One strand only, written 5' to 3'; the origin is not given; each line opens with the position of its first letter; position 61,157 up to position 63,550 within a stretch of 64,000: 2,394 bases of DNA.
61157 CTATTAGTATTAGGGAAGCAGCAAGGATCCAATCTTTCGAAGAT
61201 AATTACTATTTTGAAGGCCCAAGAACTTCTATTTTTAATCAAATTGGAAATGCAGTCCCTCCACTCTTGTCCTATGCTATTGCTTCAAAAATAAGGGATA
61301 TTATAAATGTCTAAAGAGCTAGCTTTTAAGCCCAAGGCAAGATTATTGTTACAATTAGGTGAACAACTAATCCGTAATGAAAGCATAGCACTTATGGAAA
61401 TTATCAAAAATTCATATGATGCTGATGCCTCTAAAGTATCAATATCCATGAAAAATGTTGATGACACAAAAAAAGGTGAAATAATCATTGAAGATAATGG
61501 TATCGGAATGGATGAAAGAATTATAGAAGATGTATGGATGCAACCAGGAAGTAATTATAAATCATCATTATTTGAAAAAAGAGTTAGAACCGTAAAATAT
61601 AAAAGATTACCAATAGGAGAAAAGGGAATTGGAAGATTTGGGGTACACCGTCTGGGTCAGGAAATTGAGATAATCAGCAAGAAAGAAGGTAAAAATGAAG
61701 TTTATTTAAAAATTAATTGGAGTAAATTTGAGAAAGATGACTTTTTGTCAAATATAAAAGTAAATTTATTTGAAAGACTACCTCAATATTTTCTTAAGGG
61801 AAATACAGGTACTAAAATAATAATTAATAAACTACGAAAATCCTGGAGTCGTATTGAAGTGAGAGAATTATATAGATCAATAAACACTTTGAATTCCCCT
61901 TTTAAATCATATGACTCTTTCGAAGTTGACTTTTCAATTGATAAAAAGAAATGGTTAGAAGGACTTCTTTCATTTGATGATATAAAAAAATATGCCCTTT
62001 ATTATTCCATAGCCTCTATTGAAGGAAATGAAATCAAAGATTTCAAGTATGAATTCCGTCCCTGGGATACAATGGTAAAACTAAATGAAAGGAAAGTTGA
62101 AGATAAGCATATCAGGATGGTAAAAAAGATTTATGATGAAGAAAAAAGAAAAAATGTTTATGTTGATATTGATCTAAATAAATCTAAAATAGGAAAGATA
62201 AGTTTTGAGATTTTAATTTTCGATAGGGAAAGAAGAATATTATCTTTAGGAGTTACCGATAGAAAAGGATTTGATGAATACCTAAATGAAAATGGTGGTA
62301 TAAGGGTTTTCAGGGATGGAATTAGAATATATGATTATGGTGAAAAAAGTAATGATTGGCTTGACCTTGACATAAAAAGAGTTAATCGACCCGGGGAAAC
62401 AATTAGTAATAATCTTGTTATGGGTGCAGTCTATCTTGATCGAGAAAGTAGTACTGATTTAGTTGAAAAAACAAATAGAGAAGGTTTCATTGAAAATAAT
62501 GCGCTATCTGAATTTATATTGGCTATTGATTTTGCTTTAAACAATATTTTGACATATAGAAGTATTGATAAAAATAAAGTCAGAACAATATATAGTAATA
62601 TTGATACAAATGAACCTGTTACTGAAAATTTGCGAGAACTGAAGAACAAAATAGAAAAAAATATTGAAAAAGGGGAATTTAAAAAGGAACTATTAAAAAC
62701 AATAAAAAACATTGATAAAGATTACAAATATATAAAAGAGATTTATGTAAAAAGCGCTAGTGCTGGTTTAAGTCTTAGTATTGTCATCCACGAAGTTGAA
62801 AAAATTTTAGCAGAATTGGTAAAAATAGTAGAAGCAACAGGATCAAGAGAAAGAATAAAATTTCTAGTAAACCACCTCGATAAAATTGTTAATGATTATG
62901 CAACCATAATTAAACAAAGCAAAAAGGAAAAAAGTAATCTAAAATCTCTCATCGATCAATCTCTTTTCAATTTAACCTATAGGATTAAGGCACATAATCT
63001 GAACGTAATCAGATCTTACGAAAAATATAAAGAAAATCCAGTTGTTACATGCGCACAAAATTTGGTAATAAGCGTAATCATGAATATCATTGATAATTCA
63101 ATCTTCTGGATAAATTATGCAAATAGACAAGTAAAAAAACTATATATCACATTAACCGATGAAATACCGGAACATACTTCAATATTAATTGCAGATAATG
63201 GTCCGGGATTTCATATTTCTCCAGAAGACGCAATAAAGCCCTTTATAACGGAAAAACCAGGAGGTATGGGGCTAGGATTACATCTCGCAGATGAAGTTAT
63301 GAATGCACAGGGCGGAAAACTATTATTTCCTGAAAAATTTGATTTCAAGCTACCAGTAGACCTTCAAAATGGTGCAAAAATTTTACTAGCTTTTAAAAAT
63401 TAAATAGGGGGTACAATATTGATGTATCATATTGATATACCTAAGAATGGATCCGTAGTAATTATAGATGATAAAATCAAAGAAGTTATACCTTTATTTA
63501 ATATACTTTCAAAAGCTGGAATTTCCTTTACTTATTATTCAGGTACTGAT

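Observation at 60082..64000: Translationally coupled C5-methyltransferase / dual-GHKL ATPase / receiver-domain operon: candidate undescribed DNA-modification-linked defense or epigenetic signalling system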

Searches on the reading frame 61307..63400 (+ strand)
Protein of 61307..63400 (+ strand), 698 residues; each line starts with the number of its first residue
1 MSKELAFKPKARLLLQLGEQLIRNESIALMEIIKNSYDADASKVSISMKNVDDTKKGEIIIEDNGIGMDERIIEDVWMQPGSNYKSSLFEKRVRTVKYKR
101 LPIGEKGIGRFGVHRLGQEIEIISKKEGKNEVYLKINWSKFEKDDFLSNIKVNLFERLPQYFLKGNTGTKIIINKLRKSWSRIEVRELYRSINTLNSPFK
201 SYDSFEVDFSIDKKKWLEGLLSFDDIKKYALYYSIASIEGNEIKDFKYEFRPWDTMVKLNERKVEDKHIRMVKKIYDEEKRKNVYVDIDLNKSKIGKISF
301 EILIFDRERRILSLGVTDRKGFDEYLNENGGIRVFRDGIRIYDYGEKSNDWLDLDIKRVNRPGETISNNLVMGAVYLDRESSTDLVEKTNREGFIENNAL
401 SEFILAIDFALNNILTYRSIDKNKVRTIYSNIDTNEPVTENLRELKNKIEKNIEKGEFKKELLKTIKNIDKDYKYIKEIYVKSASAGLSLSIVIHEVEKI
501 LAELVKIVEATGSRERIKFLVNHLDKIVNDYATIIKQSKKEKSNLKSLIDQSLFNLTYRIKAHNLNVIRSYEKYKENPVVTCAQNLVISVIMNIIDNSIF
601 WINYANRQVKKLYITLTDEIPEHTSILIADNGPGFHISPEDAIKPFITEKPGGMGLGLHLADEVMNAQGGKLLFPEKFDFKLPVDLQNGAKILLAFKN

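Call 9: search_protein_families(library=pfam, proteins=[window:61307-63400:+], max_evalue=1)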
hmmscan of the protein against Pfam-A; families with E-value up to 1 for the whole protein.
window:61307-63400:+ (698 aa): 4 families
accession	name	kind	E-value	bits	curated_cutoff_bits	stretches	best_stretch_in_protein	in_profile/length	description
PF13589.12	HATPase_c_3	-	4.7e-22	78.9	25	1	27-152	5-121/137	Histidine kinase-, DNA gyrase B-, and HSP90-like ATPase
PF02518.31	HATPase_c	-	4.5e-16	59.7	26.4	2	586-674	5-93/111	Histidine kinase-, DNA gyrase B-, and HSP90-like ATPase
PF23156.1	DUF7054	-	0.01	16.2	27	0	256-316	21-79/85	Domain of unknown function (DUF7054)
PF05883.17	Baculo_RING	-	0.02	15.3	26.7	1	24-74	9-59/139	Baculovirus U-box/Ring-like domain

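Call 10: search_protein_families(library=padloc, proteins=[window:61307-63400:+], max_evalue=1)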
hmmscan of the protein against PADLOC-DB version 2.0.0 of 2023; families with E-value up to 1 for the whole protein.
window:61307-63400:+ (698 aa): 2 families
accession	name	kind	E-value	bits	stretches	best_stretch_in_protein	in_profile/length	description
PDLC03419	REase_II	-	3.6e-12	43.4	1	15-144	15-139/695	Type II restriction enzyme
PDLC02204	MzaB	-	0.001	15.6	1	9-82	9-79/500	-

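Call 11: search_protein_families(library=ncbifam, proteins=[window:61307-63400:+], max_evalue=1)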
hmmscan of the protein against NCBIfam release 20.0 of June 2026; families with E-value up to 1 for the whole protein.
window:61307-63400:+ (698 aa): 22 families
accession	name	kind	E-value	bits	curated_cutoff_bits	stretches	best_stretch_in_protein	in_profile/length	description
NF050001.1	restrict_BbrUII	equivalog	1.6e-25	89.7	550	1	14-193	10-184/659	BbrUII/HgiDII family restriction enzyme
NF008468.0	PRK11360.1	equivalog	7.3e-15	54.3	646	2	521-672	441-590/616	two-component system sensor histidine kinase AtoS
NF047794.1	HisKinPtgB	equivalog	4.6e-11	41.7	1000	1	490-673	460-638/656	two-component system sensor histidine kinase PgtB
NF040750.1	tetrathio_HK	equivalog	1.1e-09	37.3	750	2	524-676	397-540/555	tetrathionate respiration histidine kinase TtrS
NF033792.0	ActS_PrrB_HisK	equivalog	6.1e-08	31.9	350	1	561-678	286-405/423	ActS/PrrB/RegB family redox-sensitive histidine kinase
TIGR02916.1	PEP_his_kin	equivalog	6.1e-08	31.7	300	2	527-672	520-662/679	XrtA/PEP-CTERM system histidine kinase PrsK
NF052574.1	HisKinEspCMyxo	equivalog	3.4e-06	25.5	1200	1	505-672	458-619/785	serine histidine kinase EspC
NF038348.1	T2SS_HK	subfamily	1.3e-05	23.9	450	1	526-670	413-553/574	histidine kinase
NF041777.1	sens_FixL_Rhizob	equivalog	2.4e-05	23.2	850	1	576-673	368-464/485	sensor protein FixL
NF008293.1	PRK11073.1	equivalog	0.00013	21.3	240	1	536-673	190-331/349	nitrogen regulation protein NR(II)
NF047352.1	P_loop_sacsin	domain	0.00022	21.6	50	1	29-122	4-79/80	sacsin N-terminal ATP-binding-like domain-containing protein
TIGR00585.2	mutl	equivalog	0.00058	18.9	180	1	28-70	24-63/555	DNA mismatch repair endonuclease MutL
NF058527.1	HistKinChvGCaul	equivalog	0.00058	18.7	740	1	541-673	377-511/535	two-component sensor histidine kinase ChvG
NF000954.0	PRK00095.2-5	equivalog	0.00096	17.6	937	1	21-70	23-69/588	DNA mismatch repair endonuclease MutL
TIGR01925.2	spIIAB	equivalog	0.002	18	135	1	591-666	42-116/137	anti-sigma F factor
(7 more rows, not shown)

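Call 12: find_encoding_contigs(protein=window:61307-63400:+, flank=10000, max_places=6)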
Protein window:61307-63400:+ (698 aa): 1 contig read that carries it; 1 place shown.
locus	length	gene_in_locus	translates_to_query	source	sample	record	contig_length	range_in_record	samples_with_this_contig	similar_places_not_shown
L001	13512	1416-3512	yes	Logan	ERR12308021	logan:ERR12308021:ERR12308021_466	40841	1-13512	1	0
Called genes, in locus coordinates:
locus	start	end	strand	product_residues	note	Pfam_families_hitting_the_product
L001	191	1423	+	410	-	PF00145:DNA_methylase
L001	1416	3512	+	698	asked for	PF02518:HATPase_c (weak), PF13589:HATPase_c_3, PF02518:HATPase_c (weak)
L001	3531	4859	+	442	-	-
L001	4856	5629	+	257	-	PF13391:HNH_2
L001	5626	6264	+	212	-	PF00730:HhH-GPD (weak), PF00633:HHH (weak)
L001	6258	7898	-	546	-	PF03577:Peptidase_C69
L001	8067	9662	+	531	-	PF02734:Dak2, PF02645:DegV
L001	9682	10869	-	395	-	PF00534:Glycos_transf_1, PF13692:Glyco_trans_1_4, PF13524:Glyco_trans_1_2 (faint)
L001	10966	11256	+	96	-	PF05402:PqqD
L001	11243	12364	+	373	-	PF04055:Radical_SAM, PF13353:Fer4_12 (faint), PF13186:SPASM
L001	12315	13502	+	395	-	PF13353:Fer4_12 (weak), PF04055:Radical_SAM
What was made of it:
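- On DISARM class 2: The next genes downstream are a C69 peptidase, a Dak2/DegV protein and a glycosyltransferase (call 12).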

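Call 16: search_protein_families(library=pfam, proteins=[L001:3531-4856:+, L001:4856-5626:+, L001:5626-6261:+], max_evalue=1)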
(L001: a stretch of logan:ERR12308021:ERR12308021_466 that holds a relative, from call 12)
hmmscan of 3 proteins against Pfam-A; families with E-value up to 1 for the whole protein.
L001:3531-4856:+ (442 aa): 0 families

L001:4856-5626:+ (257 aa): 2 families
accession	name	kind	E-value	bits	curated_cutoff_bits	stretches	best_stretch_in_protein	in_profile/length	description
PF13391.12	HNH_2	-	3.9e-13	49.5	21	1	151-201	1-65/66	HNH endonuclease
PF09588.16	YqaJ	-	0.22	12.2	22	1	51-113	30-95/150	YqaJ-like viral recombinase domain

L001:5626-6261:+ (212 aa): 4 families
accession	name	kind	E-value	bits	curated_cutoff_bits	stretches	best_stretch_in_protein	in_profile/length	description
PF00730.31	HhH-GPD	-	4.3e-07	30.7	26.2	1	36-153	1-90/108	HhH-GPD superfamily base excision DNA repair protein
PF00633.29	HHH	-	6.3e-06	26.2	24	1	105-128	6-29/30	Helix-hairpin-helix motif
PF10576.14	EndIII_4Fe-2S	-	0.025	15.3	20.5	1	192-208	1-17/17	Iron-sulfur binding domain of endonuclease III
PF07951.19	Toxin_R_bind_C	-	0.12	12.4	25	1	72-142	54-114/222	Clostridium neurotoxin, C-terminal receptor binding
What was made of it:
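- Checked: Pfam does not call Response_reg on it (calls 9, 16). An HNH_2 nuclease lies just beyond its end (calls 12, 16).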

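Call 17: search_protein_families(library=padloc, proteins=[L001:3531-4856:+, L001:4856-5626:+, L001:5626-6261:+], max_evalue=1)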
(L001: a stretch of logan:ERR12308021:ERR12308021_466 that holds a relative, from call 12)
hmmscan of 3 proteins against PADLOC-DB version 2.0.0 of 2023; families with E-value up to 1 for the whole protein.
L001:3531-4856:+ (442 aa): 0 families

L001:4856-5626:+ (257 aa): 2 families
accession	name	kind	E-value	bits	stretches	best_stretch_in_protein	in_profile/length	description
PDLC04132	HNH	-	3e-93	310.1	1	4-256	25-274/286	-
PDLC03546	HNH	-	4.6e-48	161.6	1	7-255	13-278/282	Type II restriction enzyme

L001:5626-6261:+ (212 aa): 1 family
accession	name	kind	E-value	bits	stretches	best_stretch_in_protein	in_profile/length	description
PDLC03398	REase_II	-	9.5e-41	137.9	1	3-211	7-216/221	Type II nicking endonuclease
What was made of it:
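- On Classical Type II R-M system: An HNH_2 nuclease is present (Pfam 3.9e-13; PADLOC HNH 3e-93; calls 16, 17).
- On DISARM class 2: None of the four other operon genes matches a Drm model (calls 10, 17).
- The glycosylase matches a REBASE-derived 'nicking endonuclease' model at 9.5e-41 (call 17).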

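Call 18: search_protein_families(library=ncbifam, proteins=[L001:3531-4856:+, L001:4856-5626:+, L001:5626-6261:+], max_evalue=1)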
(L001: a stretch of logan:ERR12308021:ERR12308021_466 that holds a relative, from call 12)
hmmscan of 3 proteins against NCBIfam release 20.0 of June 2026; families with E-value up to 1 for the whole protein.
L001:3531-4856:+ (442 aa): 0 families

L001:4856-5626:+ (257 aa): 2 families
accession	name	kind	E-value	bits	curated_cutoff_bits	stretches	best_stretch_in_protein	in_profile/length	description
NF045808.1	PT-DNA_restrict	exception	6.5e-19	68.1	180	1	79-255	105-284/284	phosphorothioated DNA-binding restriction endonuclease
NF008554.1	PRK11482.1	equivalog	0.0017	17.4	277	1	104-163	202-261/317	YbeF family transcriptional regulator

L001:5626-6261:+ (212 aa): 8 families
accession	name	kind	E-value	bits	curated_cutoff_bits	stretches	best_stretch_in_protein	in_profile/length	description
TIGR01084.1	mutY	equivalog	2e-43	148.9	286.5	1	11-209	5-207/277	A/G-specific adenine glycosylase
NF008132.0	PRK10880.1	equivalog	4.6e-33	114.7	427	1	10-210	9-211/351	A/G-specific adenine glycosylase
TIGR01083.1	nth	equivalog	1.4e-21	77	211.7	1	26-199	22-192/192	endonuclease III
NF010488.0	PRK13910.1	equivalog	3.1e-21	76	471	1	42-208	4-167/290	adenine-specific DNA glycosylase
NF007978.0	PRK10702.1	equivalog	1e-07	31.8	405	1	70-210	68-205/211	endonuclease III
NF053634.1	MonDNAglycDR2438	equivalog_domain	1.7e-06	27.7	400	1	110-211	108-207/219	monofunctional DNA glycosylase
TIGR00588.1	ogg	subfamily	0.018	14.2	397.85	1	104-154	214-265/310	8-oxoguanine DNA-glycosylase (ogg)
NF010494.0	PRK13913.1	equivalog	0.042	13.7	192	1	69-149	77-162/220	3-methyladenine DNA glycosylase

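Call 19: find_homologous_proteins(query=L001:3531-4856:+)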
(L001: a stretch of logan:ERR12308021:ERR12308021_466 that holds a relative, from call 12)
Query L001:3531-4856:+ (442 aa): 27 proteins with E <= 0.001 among 8000 candidates.
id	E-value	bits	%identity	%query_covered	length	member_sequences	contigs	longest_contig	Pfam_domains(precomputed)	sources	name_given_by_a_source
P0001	9.3e-289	975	100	100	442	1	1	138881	-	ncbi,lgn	-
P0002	3.0e-69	252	36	98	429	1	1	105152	-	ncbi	-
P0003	4.3e-68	248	35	99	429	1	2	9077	-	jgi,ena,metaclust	metaclust:\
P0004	5.1e-64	235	35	99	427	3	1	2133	-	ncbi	-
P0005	1.8e-62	230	33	99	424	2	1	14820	-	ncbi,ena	-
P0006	4.4e-61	225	34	99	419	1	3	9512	-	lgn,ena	-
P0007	6.1e-61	225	33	99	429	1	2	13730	-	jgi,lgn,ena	-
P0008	9.5e-56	208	34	98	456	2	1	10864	-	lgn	-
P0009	1.1e-54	204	25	100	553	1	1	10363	-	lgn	-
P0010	1.2e-54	204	33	98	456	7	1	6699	-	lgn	-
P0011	3.1e-48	183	32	98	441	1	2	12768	-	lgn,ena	-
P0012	9.5e-47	178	32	99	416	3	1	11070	-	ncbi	-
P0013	2.0e-45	174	32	55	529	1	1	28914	-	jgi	jgi:hypothetical protein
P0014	1.4e-44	171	28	100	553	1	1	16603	-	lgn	-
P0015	5.0e-41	159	33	99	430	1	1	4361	-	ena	-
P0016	3.1e-37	147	29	99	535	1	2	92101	-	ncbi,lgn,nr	ncbi:MAG: hypothetical protein HYS24_13875 [Ignavibacteriales bacterium]|nr:hypothetical protein [Ig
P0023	9.9e-7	46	22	98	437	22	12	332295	-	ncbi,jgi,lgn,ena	-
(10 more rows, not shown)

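Call 28: find_homologous_proteins(query=window:61307-63400:+)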
Query window:61307-63400:+ (698 aa): 3481 proteins with E <= 0.001 among 8000 candidates; the best 120 are listed.
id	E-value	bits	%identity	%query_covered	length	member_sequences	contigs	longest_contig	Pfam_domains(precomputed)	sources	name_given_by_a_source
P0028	0.0e+0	1525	100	100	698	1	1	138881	PF02518.32,PF13589.13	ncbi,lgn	-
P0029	2.0e-270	917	58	100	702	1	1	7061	PF02518.32,PF13589.13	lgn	-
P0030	3.7e-268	910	60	100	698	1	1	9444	PF02518.32,PF13589.13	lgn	-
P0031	1.2e-267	908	60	100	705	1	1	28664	PF02518.32,PF13589.13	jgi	jgi:signal transduction histidine kinase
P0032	8.6e-265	899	60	100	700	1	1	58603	PF02518.32,PF13589.13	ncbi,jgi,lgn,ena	ncbi:MAG: ATP-binding protein [Candidatus Margulisiibacteriota bacterium]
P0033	4.5e-264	896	60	100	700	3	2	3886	PF02518.32,PF13589.13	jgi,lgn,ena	-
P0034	2.8e-263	894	60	100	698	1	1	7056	PF02518.32,PF13589.13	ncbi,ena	-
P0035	1.1e-262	892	59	100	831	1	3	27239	PF02518.32,PF13589.13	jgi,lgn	-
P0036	2.8e-262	891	60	100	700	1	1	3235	PF02518.32,PF13589.13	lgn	-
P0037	4.6e-262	890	60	100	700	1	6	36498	PF02518.32,PF13589.13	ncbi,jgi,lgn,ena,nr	ncbi:ATP-binding protein [bacterium]|nr:ATP-binding protein [bacterium] MBU1063402.1 ATP-binding pro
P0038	2.6e-261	887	59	100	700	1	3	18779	PF02518.32,PF13589.13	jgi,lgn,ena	-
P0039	3.6e-261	887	58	99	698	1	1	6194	PF02518.32,PF13589.13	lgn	-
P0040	4.3e-261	887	59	100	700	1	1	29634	PF02518.32,PF13589.13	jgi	-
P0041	5.1e-261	886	59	100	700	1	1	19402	PF02518.32,PF13589.13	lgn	-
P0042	5.6e-261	886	59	100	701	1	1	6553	PF02518.32,PF13589.13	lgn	-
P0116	5.3e-233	794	53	100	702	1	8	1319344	PF02518.32,PF13589.13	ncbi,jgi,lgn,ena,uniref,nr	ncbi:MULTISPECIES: sensor histidine kinase [Kordiimonas]|jgi:hypothetical protein|uniref:sensor hist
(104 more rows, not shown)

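Call 29: search_protein_families(library=pfam, proteins=[P0116, P0032, P0002, P0016, P0023], max_evalue=10)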
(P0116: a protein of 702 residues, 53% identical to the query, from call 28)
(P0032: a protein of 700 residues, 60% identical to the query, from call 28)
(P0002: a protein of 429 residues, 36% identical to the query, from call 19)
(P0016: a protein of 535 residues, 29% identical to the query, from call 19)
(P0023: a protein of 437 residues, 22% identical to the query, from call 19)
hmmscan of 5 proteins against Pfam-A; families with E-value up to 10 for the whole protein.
P0116 (702 aa): 7 families
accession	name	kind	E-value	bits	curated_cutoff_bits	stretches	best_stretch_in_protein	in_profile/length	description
PF13589.12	HATPase_c_3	-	1.2e-16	61.4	25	1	26-149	4-119/137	Histidine kinase-, DNA gyrase B-, and HSP90-like ATPase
PF02518.31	HATPase_c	-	2.9e-13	50.7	26.4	2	590-674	7-91/111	Histidine kinase-, DNA gyrase B-, and HSP90-like ATPase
PF13581.12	HATPase_c_2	-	0.0044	17.5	27.4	2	611-660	53-104/127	Histidine kinase-like ATPase domain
PF24151.2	ArlX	-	0.028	14.4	28.7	1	510-626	54-167/229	ArlX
PF13482.12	RNase_H_2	-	0.12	12.8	22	1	552-624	76-152/165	RNase_H superfamily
PF21021.3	FAF1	-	0.16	12.2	27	1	559-620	29-93/146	Fas-associated factor 1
PF10263.15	SprT-like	-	0.17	12.2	25.6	1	457-504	23-75/108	SprT-like family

P0032 (700 aa): 2 families
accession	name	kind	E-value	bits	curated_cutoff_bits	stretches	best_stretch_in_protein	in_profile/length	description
PF13589.12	HATPase_c_3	-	1.5e-18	67.6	25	2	26-143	4-110/137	Histidine kinase-, DNA gyrase B-, and HSP90-like ATPase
PF02518.31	HATPase_c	-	9.3e-13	49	26.4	2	589-675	6-92/111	Histidine kinase-, DNA gyrase B-, and HSP90-like ATPase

P0002 (429 aa): 0 families

P0016 (535 aa): 0 families

P0023 (437 aa): 0 families

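Call 30: find_encoding_contigs(protein=P0116, flank=8000, max_places=2)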
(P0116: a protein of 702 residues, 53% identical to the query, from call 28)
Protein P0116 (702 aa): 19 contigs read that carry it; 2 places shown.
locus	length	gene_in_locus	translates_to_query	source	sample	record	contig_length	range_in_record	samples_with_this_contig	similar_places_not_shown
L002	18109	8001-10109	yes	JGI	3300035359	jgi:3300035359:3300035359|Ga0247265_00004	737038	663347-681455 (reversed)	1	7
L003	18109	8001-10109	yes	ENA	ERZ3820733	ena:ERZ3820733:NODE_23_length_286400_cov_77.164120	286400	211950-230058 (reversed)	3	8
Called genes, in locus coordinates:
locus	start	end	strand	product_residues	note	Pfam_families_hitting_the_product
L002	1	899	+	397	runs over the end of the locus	PF04784:DUF547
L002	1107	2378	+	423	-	PF00497:SBP_bac_3 (faint)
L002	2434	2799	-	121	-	PF13103:TonB_2, PF03544:TonB_C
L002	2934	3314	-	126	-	PF13103:TonB_2, PF03544:TonB_C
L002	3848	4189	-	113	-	-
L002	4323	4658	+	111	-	PF13560:HTH_31, PF12844:HTH_19, PF01381:HTH_3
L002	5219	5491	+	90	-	-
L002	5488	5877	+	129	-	-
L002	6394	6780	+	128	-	PF03852:Vsr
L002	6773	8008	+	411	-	PF00145:DNA_methylase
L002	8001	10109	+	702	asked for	PF13589:HATPase_c_3, PF02518:HATPase_c (faint)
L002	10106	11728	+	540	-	-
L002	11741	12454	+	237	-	PF13391:HNH_2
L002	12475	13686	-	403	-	PF13356:Arm-DNA-bind_3, PF24624:Int_N (faint), PF00589:Phage_integrase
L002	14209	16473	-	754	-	PF07715:Plug, PF00593:TonB_dep_Rec_b-barrel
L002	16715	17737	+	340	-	PF00356:LacI, PF00532:Peripla_BP_1, PF13407:Peripla_BP_4, PF13377:Peripla_BP_3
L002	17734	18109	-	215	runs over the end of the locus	PF00702:Hydrolase, PF13419:HAD_2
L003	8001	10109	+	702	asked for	PF13589:HATPase_c_3, PF02518:HATPase_c (faint)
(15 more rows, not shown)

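Call 34: list_cluster_members(proteins=[P0028, P0001])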
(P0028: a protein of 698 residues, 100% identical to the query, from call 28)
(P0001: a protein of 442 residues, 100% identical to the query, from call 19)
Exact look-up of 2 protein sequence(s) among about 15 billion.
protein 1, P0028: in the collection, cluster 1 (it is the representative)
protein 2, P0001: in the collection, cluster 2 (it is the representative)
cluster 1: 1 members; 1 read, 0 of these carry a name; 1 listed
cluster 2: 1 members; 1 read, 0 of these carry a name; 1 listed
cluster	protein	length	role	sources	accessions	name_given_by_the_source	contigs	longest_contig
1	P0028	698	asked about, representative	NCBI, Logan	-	-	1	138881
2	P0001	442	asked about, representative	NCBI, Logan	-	-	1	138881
